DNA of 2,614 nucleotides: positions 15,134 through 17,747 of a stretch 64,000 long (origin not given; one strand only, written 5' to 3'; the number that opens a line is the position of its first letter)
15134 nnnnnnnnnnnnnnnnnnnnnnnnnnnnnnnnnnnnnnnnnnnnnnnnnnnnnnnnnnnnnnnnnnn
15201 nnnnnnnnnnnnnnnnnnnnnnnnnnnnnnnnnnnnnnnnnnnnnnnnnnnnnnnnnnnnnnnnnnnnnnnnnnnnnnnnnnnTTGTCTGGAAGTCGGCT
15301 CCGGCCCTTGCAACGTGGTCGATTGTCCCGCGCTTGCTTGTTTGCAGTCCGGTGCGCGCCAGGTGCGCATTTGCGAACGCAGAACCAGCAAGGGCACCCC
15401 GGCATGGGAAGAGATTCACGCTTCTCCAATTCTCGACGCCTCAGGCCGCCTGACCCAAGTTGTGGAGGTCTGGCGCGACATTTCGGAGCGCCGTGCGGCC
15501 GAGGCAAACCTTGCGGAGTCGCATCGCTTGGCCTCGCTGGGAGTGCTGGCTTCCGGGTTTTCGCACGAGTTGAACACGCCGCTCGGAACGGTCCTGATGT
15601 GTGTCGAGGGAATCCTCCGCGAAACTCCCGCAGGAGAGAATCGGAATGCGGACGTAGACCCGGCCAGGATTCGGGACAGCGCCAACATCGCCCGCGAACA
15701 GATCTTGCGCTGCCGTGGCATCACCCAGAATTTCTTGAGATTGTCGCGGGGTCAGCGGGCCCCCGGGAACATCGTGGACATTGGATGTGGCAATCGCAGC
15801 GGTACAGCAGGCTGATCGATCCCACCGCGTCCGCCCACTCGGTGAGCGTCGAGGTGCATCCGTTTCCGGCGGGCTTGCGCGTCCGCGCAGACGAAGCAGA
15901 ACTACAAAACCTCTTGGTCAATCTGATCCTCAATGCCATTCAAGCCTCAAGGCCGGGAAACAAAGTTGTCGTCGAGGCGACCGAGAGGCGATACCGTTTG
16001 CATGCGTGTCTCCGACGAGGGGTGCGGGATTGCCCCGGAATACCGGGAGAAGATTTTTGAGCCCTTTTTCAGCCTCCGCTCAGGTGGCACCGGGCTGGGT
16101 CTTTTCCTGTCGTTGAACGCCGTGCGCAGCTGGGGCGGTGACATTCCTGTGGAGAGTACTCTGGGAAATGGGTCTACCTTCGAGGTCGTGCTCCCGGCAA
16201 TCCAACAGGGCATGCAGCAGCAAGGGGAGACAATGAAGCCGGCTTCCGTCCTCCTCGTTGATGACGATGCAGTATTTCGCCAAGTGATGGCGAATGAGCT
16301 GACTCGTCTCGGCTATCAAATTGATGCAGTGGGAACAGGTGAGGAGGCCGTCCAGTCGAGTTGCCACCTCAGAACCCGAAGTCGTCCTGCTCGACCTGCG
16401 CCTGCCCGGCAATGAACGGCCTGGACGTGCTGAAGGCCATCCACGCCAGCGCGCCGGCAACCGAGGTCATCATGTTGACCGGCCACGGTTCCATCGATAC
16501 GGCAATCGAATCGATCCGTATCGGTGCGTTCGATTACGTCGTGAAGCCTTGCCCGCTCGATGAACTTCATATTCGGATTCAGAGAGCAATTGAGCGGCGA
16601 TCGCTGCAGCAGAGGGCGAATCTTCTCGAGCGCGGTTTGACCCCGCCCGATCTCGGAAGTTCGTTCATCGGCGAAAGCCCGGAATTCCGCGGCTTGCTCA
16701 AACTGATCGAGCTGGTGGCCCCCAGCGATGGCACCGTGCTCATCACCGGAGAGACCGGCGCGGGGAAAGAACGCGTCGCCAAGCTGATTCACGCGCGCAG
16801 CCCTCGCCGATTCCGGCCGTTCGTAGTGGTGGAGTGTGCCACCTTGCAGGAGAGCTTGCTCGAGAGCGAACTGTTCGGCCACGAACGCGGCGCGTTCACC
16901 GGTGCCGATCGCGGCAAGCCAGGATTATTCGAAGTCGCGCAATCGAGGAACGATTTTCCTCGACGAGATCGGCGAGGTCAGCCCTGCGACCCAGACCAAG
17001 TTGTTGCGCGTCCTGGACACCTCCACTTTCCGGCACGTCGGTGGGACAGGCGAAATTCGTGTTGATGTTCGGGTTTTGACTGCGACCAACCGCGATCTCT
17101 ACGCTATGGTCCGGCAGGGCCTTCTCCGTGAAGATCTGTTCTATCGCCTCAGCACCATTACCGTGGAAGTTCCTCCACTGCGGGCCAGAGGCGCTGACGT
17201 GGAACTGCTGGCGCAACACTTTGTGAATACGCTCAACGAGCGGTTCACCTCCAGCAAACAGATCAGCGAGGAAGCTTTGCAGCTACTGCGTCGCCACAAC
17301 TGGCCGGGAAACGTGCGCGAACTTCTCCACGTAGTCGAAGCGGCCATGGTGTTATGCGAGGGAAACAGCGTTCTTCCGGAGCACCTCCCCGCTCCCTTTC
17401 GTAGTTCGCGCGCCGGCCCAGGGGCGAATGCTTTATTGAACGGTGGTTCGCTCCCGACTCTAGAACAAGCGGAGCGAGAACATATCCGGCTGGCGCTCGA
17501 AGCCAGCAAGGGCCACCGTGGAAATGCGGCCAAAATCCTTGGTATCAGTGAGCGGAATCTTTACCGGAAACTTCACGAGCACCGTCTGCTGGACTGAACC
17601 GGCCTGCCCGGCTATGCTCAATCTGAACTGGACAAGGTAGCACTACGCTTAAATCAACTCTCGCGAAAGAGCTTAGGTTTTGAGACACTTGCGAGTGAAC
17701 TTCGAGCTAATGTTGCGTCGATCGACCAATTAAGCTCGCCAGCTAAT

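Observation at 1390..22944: tRNA-Val(GAC) integration hotspot with an array of 3'-half copies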

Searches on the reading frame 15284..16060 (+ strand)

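Call 12: search_protein_families(library=pfam, proteins=[window:15284-16060:+], max_evalue=0.01)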
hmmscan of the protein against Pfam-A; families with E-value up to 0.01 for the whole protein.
window:15284-16060:+ (258 aa): 1 family
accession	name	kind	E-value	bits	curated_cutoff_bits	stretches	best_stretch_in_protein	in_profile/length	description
PF02518.31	HATPase_c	-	0.0089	16.9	26.4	0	203-257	2-53/111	Histidine kinase-, DNA gyrase B-, and HSP90-like ATPase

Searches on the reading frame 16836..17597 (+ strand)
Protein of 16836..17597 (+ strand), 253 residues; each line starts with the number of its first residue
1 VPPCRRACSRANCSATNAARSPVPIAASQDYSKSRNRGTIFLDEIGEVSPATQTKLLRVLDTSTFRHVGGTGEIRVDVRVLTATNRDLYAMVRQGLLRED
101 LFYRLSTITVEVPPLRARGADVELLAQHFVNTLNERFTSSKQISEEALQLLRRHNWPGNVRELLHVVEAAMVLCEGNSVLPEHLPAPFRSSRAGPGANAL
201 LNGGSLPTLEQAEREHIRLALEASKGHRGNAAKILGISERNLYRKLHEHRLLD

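Call 12: search_protein_families(library=pfam, proteins=[window:16836-17597:+], max_evalue=0.01)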
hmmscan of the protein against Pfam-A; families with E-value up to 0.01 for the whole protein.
window:16836-17597:+ (253 aa): 7 families
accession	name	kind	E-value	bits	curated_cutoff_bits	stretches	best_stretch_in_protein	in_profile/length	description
PF00158.32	Sigma54_activat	-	4.6e-26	91.9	20.2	1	35-110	92-167/168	Sigma-54 interaction domain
PF25601.1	AAA_lid_14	-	2.7e-24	85.2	27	1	116-194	1-80/87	AAA+ ATPase lid domain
PF02954.25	HTH_8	-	4.1e-12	46.1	22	1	208-248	1-41/42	Bacterial regulatory protein, Fis family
PF14532.12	Sigma54_activ_2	-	1.8e-10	41.7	25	1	25-115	58-138/138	Sigma-54 interaction domain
PF07728.20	AAA_5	-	0.00029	21.3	22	1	29-86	65-123/139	AAA domain (dynein-related subfamily)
PF12728.13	HTH_17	-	0.007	17.1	27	0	231-251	7-27/51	Helix-turn-helix domain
PF20432.4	Xre-like-HTH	-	0.0083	16.8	25.8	0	230-253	28-51/63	Antitoxin Xre-like helix-turn-helix domain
